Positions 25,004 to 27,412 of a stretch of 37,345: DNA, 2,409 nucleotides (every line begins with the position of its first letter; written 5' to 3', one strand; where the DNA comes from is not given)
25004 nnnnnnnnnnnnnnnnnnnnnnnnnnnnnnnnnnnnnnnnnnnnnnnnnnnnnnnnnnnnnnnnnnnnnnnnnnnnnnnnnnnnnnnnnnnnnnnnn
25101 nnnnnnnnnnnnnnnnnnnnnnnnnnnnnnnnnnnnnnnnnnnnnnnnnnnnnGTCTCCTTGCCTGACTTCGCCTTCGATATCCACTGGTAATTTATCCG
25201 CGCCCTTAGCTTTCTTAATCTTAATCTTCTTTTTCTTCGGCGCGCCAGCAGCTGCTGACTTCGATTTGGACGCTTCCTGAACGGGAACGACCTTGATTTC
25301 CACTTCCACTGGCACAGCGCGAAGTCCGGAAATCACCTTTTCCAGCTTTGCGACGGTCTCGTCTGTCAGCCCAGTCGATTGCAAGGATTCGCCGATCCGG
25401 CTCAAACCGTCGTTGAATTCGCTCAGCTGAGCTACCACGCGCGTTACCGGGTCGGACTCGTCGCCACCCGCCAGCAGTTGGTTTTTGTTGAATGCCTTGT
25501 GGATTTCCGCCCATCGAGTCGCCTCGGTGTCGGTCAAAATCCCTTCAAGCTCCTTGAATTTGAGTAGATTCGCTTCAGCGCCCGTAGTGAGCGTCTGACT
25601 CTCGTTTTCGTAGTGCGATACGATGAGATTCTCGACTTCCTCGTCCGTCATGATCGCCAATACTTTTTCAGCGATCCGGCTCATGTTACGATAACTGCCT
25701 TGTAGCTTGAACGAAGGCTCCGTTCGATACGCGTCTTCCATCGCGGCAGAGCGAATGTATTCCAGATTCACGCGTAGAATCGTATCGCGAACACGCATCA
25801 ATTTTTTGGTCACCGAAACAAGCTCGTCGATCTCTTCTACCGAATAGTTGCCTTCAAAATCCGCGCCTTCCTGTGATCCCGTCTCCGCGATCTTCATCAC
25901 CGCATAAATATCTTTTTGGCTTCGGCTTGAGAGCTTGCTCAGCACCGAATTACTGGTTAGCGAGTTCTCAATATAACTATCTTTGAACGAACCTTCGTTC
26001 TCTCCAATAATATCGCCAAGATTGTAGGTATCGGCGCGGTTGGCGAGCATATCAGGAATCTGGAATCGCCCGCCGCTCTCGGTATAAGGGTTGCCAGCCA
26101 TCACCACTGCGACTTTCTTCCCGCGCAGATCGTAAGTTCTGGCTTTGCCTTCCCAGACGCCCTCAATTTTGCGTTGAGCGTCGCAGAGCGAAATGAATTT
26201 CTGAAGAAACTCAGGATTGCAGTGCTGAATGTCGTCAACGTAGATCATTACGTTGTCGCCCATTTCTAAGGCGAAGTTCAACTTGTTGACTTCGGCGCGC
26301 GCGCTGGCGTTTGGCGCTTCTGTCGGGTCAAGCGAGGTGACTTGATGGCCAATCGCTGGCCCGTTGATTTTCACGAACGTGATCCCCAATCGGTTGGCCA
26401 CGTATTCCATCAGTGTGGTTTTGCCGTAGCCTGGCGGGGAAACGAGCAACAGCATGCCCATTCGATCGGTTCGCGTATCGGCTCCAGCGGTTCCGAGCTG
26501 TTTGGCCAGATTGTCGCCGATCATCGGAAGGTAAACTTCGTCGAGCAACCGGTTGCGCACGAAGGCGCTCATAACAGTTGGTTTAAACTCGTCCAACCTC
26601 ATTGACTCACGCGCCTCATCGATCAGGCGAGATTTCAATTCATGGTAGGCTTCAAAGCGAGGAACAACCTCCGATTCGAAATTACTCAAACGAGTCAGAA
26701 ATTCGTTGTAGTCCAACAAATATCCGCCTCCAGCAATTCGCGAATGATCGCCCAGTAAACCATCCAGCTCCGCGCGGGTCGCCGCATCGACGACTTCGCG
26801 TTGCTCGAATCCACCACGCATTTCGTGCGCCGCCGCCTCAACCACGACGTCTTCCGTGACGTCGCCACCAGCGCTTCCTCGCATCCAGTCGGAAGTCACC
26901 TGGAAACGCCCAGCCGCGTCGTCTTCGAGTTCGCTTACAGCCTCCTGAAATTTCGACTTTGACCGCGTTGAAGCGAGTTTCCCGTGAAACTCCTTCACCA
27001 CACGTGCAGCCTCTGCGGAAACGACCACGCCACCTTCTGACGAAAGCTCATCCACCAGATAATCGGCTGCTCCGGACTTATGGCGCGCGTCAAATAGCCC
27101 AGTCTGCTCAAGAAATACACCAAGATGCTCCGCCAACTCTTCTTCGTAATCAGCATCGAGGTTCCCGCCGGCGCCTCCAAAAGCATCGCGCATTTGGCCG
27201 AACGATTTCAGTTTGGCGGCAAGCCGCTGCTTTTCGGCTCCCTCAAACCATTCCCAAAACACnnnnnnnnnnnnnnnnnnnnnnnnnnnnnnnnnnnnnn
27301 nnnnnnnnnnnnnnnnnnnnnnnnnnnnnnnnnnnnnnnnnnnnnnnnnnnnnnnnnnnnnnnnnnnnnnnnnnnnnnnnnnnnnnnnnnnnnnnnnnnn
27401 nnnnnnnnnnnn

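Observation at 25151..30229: Giant protein with a lone MoxR/dynein-type AAA+ module embedded after about 1200 aa of unassigned N-terminal and coiled-coil sequence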

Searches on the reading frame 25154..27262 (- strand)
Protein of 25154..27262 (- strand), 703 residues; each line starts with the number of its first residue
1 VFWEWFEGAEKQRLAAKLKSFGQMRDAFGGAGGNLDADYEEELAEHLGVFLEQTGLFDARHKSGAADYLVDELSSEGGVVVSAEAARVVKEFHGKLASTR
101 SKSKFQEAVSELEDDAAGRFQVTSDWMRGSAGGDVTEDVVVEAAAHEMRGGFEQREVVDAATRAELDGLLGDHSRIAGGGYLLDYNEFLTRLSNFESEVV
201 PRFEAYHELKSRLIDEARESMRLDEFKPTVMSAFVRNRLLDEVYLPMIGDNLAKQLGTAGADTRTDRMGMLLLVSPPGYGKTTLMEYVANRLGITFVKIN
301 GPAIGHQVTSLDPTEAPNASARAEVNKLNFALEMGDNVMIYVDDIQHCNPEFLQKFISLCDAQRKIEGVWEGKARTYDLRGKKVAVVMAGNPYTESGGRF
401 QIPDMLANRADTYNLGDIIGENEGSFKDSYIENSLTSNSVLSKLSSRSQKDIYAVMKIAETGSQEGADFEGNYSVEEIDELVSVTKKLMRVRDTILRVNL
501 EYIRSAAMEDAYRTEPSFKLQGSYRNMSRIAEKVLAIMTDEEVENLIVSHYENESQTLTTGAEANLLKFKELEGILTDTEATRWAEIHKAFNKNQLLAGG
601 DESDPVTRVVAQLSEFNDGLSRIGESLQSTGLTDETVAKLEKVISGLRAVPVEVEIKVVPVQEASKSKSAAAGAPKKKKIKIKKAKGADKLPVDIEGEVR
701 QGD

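Call 44: predict_structure(alignment_id=A2)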
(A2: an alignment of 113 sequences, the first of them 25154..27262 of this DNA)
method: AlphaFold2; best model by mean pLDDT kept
length: 703 residues; sequences in the alignment: 113
mean_pLDDT: 84.2   pTM: 0.59
mean pLDDT of the five models: 84.2, 82.5, 82.0, 80.6, 80.4
residues with pLDDT >= 90: 371; 70-90: 229; 50-70: 59; < 50: 44
segments of 3 or more residues with pLDDT < 50: 650-684, 686-688, 699-703
pLDDT, mean of each block of 10 residues (from residue 1): 92 95 88 79 96 92 92 88 94 97 97 95 96 88 94 90 88 86 88 90 95 87 78 66 81 78 70 75 87 90 95 96 95 91 94 91 88 91 91 74 82 68 86 91 87 95 93 95 97 93 84 90 89 97 97 90 95 97 96 80 69 78 72 68 62 43 36 39 47 51 40
secondary structure, 60 per line:
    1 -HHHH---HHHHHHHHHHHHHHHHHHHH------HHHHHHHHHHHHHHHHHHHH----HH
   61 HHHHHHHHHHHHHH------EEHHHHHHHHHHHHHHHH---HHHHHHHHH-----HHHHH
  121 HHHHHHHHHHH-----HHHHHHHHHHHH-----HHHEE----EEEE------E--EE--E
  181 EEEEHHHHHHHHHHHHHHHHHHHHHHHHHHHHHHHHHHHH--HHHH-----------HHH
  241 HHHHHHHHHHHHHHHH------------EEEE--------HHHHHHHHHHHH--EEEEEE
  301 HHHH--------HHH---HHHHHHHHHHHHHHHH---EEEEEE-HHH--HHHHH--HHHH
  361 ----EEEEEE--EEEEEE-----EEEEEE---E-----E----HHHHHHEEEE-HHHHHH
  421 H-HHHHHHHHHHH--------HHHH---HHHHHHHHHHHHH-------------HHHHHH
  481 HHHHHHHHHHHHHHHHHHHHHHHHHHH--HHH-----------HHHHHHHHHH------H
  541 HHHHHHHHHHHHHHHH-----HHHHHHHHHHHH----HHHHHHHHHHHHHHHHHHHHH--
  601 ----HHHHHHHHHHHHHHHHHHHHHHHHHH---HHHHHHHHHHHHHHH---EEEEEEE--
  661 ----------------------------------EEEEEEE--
elements in order (helices of 4 or more, strands of 3 or more residues): H2-5 H9-28 H35-54 H59-74 H83-98 H102-110 H116-131 H137-148 E163-166 E180-184 H185-220 H223-226 H238-256 E269-272 H281-292 E295-300 H301-304 H319-334 E338-343 H350-354 H357-360 E365-370 E373-378 E384-389 H404-409 E410-413 H415-421 H423-433 H442-445 H449-461 H475-507 H524-533 H540-556 H562-573 H578-598 H605-630 H634-648 E652-658 E695-701
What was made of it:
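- On MoxR AAA+ ATPases (AAA_3/AAA_5, pre-sensor-2-insert clade): Two strands at aa 1354-1367 lie between Walker B and the sensor-1 strand in the model (call 44).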

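Call 48: fold_search(model_id=the predicted structure, library=pdb)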
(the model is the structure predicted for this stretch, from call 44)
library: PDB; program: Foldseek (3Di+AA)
matches with E <= 10: 730; with E <= 0.001: 93
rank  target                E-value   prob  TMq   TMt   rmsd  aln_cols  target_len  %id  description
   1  8efv_B                4.0e-05  1.00  0.20  0.37   8.4       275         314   18  Structure of single homo-hexameric Holliday junction ATP-dependent DNA helicase RuvB motor (released 2023-05-10)
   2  7pbl_A                4.0e-05  1.00  0.18  0.33  10.2       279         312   17  RuvAB branch migration motor complexed to the Holliday junction - RuvB AAA+ state s1 [t2 dataset] (released 2022-09-14)
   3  8efv_A                5.3e-05  1.00  0.21  0.39  12.8       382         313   16  Structure of single homo-hexameric Holliday junction ATP-dependent DNA helicase RuvB motor (released 2023-05-10)
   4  8w0f_3                5.5e-05  1.00  0.18  0.20  22.7       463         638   11  Cryo-EM structure of a human MCM2-7 double hexamer on dsDNA (released 2024-10-02)
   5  7pbl_C                6.3e-05  1.00  0.19  0.36  11.8       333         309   16  RuvAB branch migration motor complexed to the Holliday junction - RuvB AAA+ state s1 [t2 dataset] (released 2022-09-14)
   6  7x5b                  6.9e-05  1.00  0.19  0.36  11.8       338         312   14  Crystal structure of RuvB (released 2023-03-08)
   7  8efy_D                1.0e-04  1.00  0.18  0.35   8.3       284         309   17  Structure of double homo-hexameric AAA+ ATPase RuvB motors (released 2023-05-10)
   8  6blb                  1.3e-04  1.00  0.19  0.36  11.9       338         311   14  1.88 Angstrom Resolution Crystal Structure Holliday Junction ATP-dependent DNA Helicase (RuvB) from Pseudomonas aerugino (released 2017-11-22)
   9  7pbl_D                1.3e-04  1.00  0.18  0.36   9.7       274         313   15  RuvAB branch migration motor complexed to the Holliday junction - RuvB AAA+ state s1 [t2 dataset] (released 2022-09-14)
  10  8efy_B                1.6e-04  1.00  0.20  0.39   7.9       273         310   17  Structure of double homo-hexameric AAA+ ATPase RuvB motors (released 2023-05-10)
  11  6l1q_A                1.6e-04  1.00  0.24  0.53   8.0       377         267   14  Crystal structure of AfCbbQ2, a MoxR AAA+-ATPase and CbbQO-type Rubisco activase from Acidithiobacillus ferrooxidans (released 2019-12-18)
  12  8eag_F                1.7e-04  1.00  0.17  0.23  22.6       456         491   14  SsoMCM hexamer bound to Mg/ADP-BeFx and 12-mer oligo-dT. Class 2 (released 2022-12-14)
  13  6skl_3                1.8e-04  1.00  0.18  0.20  20.1       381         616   12  Cryo-EM structure of the CMG Fork Protection Complex at a replication fork - Conformation 1 (released 2020-05-06)
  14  9bcx_6                1.9e-04  1.00  0.17  0.17  24.7       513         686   14  Cryo-EM structure of the S. cerevisiae ORC-Cdc6-Mcm2-7-DNA complex with a fully closed Mcm2-Mcm5 DNA entry gate (released 2025-01-01)
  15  9dx3_F                2.0e-04  1.00  0.18  0.35   8.9       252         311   17  EcRuvB 9-mer pre-assembly complex (released 2026-01-21)
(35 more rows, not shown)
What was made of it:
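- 25820..26551 (-): AAA+ module, aa 1227-1470, MoxR-like alpha/beta core plus the start of the lid. Foldseek (call 48).
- On MoxR AAA+ ATPases (AAA_3/AAA_5, pre-sensor-2-insert clade): By Foldseek, CbbQ2 has the best target-normalised TM-score, 0.53 (call 48).
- RuvB and MCM are among the Foldseek hits (call 48).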

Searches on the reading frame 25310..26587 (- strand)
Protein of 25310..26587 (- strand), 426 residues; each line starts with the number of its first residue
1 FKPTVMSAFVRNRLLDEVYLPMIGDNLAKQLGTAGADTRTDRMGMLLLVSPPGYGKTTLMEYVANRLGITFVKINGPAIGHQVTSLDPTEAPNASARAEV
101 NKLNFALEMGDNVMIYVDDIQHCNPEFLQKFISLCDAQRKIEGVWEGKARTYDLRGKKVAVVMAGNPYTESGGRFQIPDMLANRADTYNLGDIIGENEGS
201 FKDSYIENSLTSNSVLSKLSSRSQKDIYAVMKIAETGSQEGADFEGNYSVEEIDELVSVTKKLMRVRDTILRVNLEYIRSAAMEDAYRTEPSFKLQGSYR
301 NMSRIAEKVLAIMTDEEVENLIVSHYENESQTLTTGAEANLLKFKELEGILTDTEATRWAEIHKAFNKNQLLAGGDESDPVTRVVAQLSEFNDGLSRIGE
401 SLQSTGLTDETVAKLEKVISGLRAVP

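Call 89: search_protein_families(library=pfam, proteins=[window:25310-26587:-], max_evalue=10)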
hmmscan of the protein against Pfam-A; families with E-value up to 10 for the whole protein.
window:25310-26587:- (426 aa): 13 families
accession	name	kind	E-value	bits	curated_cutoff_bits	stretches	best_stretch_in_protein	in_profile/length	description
PF00004.35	AAA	-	1e-08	36.1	21.2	1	46-123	1-69/131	ATPase family associated with various cellular activities (AAA)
PF07728.20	AAA_5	-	4.2e-07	30.5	22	1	46-172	2-126/139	AAA domain (dynein-related subfamily)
PF05496.18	RuvB_N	-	3.4e-06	27.4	27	1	33-82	23-72/159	Holliday junction DNA helicase RuvB P-loop domain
PF13401.12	AAA_22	-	3.9e-06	27.7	27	1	43-139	5-111/130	AAA domain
PF13191.12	AAA_16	-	0.0016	19.4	32.6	1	34-71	15-55/167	AAA ATPase domain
PF20720.3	nSTAND3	-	0.045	13.9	27.2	1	42-67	16-41/155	Novel STAND NTPase 3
PF13207.12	AAA_17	-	0.068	13.9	27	1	51-73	3-25/136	AAA domain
PF09511.15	RNA_lig_T4_1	-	0.074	13.3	28.3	1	278-366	92-174/227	RNA ligase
PF10759.14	BPA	-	0.088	12.8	29.5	1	248-290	10-51/161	Bacterial proteasome activator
PF00910.28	RNA_helicase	-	0.12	13.3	21.5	1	47-136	2-76/105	RNA helicase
PF03215.21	Rad17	-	0.13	12.7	23.8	1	39-73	43-75/186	Rad17 P-loop domain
PF24883.2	NPHP3_N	-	0.15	12.7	24.8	1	43-67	22-46/164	Nephrocystin 3, N-terminal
PF10729.16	CedA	-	0.28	11.8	27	1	151-180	35-63/75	Cell division activator CedA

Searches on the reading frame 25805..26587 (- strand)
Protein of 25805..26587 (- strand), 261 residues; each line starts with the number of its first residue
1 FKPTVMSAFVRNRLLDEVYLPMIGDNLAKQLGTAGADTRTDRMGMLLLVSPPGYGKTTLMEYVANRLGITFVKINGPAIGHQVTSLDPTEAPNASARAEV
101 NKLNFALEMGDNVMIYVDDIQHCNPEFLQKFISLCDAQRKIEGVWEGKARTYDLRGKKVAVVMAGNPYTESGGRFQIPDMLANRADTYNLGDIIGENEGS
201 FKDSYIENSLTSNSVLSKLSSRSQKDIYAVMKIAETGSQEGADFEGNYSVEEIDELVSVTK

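Call 72: search_solved_structures(query=A6, max_evalue=0.01, show_alignments=2)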
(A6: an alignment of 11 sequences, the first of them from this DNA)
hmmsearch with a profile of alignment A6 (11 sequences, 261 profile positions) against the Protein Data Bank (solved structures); distinct sequences matched with E-value up to 0.01: 83 (the best 60 are shown).
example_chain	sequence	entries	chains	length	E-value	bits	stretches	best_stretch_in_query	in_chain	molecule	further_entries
9bji_A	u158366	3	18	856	6.3e-06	28.7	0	46-81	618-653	Nuclear valosin-containing protein-like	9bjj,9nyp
7swl_A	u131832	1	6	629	6.4e-06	28.7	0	12-79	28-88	Rix7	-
7t3i_A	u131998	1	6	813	1.2e-05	27.8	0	12-79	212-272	Rix7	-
6mat_A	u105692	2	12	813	1.2e-05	27.8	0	12-79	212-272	Rix7 mutant | Rix7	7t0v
7wub_C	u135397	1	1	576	1.8e-05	27.2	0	46-85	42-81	Transitional endoplasmic reticulum ATPase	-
7wub_D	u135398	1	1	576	1.8e-05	27.2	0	46-85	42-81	Transitional endoplasmic reticulum ATPase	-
6mck_A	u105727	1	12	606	2.1e-05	27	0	46-85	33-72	Transitional endoplasmic reticulum ATPase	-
5vc7_A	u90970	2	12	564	2.2e-05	26.9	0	47-82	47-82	VCP-like ATPase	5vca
5g4g_A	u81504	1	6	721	2.3e-05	26.8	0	47-82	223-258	VCP-LIKE ATPASE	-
5g4f_A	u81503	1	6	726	2.4e-05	26.8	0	47-82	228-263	VCP-LIKE ATPASE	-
7rlj_A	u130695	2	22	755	2.7e-05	26.6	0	46-85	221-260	Transitional endoplasmic reticulum ATPase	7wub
8yka_A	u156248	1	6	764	2.8e-05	26.6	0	46-85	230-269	Transitional endoplasmic reticulum ATPase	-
7lmy_A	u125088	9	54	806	3e-05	26.5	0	46-85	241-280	Transitional endoplasmic reticulum ATPase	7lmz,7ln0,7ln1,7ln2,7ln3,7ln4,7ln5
7rlb_A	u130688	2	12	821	3.1e-05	26.5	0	46-85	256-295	Transitional endoplasmic reticulum ATPase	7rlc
5c18_A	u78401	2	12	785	3.1e-05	26.5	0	46-85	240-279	Transitional endoplasmic reticulum ATPase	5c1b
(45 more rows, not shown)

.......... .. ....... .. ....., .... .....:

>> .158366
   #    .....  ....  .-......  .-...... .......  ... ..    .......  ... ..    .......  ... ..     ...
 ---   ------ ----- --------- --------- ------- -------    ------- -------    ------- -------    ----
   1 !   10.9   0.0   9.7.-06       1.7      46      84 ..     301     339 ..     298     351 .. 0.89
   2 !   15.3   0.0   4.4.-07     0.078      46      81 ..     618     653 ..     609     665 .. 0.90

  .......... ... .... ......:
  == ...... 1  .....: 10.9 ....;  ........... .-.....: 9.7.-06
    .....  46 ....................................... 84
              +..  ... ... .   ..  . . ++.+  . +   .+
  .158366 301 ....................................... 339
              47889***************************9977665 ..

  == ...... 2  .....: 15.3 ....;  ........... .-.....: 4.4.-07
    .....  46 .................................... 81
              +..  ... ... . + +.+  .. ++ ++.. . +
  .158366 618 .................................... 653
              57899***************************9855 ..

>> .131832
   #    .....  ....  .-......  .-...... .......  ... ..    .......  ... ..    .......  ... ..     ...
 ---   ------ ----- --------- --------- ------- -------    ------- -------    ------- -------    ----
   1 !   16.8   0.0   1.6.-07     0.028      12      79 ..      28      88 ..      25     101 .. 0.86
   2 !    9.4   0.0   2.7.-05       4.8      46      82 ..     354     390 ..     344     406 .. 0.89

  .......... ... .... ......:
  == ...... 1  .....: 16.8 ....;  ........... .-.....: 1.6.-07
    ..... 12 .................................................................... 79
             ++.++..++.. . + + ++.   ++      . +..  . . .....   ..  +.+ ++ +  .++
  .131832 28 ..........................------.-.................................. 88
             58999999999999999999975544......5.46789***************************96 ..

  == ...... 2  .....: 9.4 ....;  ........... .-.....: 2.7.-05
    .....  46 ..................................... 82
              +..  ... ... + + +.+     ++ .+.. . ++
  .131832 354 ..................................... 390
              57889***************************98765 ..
